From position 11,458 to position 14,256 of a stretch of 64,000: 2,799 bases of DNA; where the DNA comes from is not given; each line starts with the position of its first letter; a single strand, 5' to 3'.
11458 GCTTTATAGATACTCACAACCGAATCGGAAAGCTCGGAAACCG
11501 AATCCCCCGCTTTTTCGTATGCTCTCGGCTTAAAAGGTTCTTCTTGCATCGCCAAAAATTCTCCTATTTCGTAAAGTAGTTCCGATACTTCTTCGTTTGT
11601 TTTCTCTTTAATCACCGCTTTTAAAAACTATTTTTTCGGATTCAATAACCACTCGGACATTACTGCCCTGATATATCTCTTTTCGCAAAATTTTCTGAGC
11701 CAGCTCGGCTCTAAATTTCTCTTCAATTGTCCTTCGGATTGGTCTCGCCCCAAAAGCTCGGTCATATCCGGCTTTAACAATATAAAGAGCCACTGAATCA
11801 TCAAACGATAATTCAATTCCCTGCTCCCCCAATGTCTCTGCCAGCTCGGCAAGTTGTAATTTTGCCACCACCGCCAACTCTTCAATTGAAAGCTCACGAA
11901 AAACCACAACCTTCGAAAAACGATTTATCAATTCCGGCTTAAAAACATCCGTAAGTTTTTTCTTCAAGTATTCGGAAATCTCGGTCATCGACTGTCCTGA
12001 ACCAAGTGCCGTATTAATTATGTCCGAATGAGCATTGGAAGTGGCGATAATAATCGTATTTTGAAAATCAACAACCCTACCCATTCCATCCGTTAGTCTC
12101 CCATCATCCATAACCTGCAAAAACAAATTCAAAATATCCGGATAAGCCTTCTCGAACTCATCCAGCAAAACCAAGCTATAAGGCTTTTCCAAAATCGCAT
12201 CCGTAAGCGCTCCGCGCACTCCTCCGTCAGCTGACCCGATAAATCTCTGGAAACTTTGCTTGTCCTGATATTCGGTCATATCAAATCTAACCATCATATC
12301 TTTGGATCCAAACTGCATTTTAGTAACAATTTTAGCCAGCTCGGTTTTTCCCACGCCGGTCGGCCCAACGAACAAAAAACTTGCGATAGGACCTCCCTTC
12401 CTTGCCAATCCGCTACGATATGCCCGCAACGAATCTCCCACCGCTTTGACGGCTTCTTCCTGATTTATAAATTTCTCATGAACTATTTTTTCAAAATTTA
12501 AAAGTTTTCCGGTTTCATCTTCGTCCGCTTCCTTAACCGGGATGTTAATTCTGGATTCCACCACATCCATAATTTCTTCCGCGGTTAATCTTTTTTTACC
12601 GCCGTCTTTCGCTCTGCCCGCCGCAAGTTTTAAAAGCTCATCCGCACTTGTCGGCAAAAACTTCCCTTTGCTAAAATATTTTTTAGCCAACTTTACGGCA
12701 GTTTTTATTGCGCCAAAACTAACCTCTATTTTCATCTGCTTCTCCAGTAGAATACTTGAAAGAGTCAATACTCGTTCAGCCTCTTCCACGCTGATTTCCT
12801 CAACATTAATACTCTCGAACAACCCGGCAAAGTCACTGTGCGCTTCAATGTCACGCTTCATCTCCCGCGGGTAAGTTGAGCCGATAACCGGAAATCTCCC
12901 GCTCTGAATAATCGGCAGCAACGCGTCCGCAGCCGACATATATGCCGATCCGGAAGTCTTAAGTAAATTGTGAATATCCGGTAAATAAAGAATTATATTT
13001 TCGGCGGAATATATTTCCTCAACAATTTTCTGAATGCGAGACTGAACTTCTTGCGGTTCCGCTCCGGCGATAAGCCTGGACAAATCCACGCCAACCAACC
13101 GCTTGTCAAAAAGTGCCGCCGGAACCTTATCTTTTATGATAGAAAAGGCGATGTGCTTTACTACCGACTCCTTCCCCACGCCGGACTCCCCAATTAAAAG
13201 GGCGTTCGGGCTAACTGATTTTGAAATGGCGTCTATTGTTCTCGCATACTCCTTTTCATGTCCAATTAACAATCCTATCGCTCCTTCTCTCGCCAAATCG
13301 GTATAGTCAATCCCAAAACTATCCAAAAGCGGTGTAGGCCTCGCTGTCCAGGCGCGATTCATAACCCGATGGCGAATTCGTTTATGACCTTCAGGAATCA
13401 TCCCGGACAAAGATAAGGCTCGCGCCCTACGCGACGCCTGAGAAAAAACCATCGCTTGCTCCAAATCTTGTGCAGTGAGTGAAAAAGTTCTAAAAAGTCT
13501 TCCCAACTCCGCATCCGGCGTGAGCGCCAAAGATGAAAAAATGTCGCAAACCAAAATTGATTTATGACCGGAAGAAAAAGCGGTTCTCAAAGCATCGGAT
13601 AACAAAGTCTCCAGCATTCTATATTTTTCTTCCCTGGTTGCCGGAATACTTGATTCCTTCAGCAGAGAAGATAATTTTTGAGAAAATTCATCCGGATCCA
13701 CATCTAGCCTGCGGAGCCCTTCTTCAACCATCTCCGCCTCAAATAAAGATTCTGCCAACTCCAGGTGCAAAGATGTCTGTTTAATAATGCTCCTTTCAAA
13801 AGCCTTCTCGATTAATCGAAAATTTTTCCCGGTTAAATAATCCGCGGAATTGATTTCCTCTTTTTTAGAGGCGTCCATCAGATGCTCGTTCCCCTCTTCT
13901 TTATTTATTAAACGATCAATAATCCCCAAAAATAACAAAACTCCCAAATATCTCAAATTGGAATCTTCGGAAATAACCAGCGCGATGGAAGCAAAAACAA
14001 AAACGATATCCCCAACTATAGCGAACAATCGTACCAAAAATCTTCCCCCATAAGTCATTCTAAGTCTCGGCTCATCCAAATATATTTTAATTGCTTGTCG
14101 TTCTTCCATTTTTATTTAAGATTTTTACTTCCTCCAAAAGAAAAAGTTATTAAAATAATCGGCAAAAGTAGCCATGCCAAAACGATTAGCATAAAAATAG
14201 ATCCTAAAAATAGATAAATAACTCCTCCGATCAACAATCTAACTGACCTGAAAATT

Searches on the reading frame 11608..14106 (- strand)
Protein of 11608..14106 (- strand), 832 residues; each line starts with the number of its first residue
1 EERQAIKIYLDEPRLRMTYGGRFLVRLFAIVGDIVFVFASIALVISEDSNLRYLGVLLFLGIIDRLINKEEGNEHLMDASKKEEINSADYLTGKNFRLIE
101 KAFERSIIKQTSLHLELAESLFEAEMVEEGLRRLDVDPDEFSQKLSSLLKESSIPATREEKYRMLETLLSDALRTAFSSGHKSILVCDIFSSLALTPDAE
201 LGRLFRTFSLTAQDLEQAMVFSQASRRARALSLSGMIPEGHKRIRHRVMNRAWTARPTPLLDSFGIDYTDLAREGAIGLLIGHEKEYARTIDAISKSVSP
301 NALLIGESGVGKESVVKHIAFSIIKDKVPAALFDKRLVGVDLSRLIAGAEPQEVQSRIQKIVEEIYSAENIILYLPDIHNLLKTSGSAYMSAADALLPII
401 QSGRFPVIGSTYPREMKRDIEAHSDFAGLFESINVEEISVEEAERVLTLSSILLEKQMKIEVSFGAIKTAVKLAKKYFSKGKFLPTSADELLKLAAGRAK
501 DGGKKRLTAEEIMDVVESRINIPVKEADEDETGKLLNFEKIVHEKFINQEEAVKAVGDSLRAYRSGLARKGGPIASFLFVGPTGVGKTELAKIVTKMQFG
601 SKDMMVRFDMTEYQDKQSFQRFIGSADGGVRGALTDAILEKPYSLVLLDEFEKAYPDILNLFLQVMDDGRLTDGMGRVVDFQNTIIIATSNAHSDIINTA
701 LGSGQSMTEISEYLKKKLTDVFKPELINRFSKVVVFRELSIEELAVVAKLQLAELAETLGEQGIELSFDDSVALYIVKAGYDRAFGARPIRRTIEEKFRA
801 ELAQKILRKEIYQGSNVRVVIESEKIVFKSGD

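Call 26: search_protein_families(library=pfam, proteins=[window:11608-14106:-], max_evalue=0.01)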
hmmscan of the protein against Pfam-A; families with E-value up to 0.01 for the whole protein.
window:11608-14106:- (832 aa): 14 families
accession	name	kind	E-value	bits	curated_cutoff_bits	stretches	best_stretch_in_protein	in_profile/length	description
PF07724.20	AAA_2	-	1.7e-49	168.5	27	1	573-732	2-165/166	AAA domain (Cdc48 subfamily)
PF10431.15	ClpB_D2-small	-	4.3e-21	75.2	21.9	1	739-819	1-81/81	C-terminal, D2-small domain, of ClpB protein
PF00004.35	AAA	-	2.3e-18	67.4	21.2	2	578-701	2-119/131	ATPase family associated with various cellular activities (AAA)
PF07728.20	AAA_5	-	1.5e-13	51.4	22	1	577-694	2-125/139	AAA domain (dynein-related subfamily)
PF00158.32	Sigma54_activat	-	7.1e-10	39.3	20.2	1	575-697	23-149/168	Sigma-54 interaction domain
PF13191.12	AAA_16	-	7.7e-06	26.9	32.6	0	286-327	8-52/167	AAA ATPase domain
PF12775.13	AAA_7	-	4e-05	23.7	25.8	0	576-625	35-84/181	P-loop containing dynein motor region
PF17871.7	AAA_lid_9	-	0.00016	22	22.8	1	439-509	1-70/104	AAA lid domain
PF13401.12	AAA_22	-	0.00056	20.7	27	0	578-667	9-109/130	AAA domain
PF05673.19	DUF815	-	0.0018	18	23.8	0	294-327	48-81/249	Protein of unknown function (DUF815)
PF20720.3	nSTAND3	-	0.0019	18.4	27.2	0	302-327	20-45/155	Novel STAND NTPase 3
PF00005.33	ABC_tran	-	0.0042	18.1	25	0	579-604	16-41/137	ABC transporter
PF14532.12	Sigma54_activ_2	-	0.0052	17.5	25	0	288-383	11-83/138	Sigma-54 interaction domain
PF13479.12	AAA_24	-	0.0061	16.9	27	0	577-660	5-82/195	AAA domain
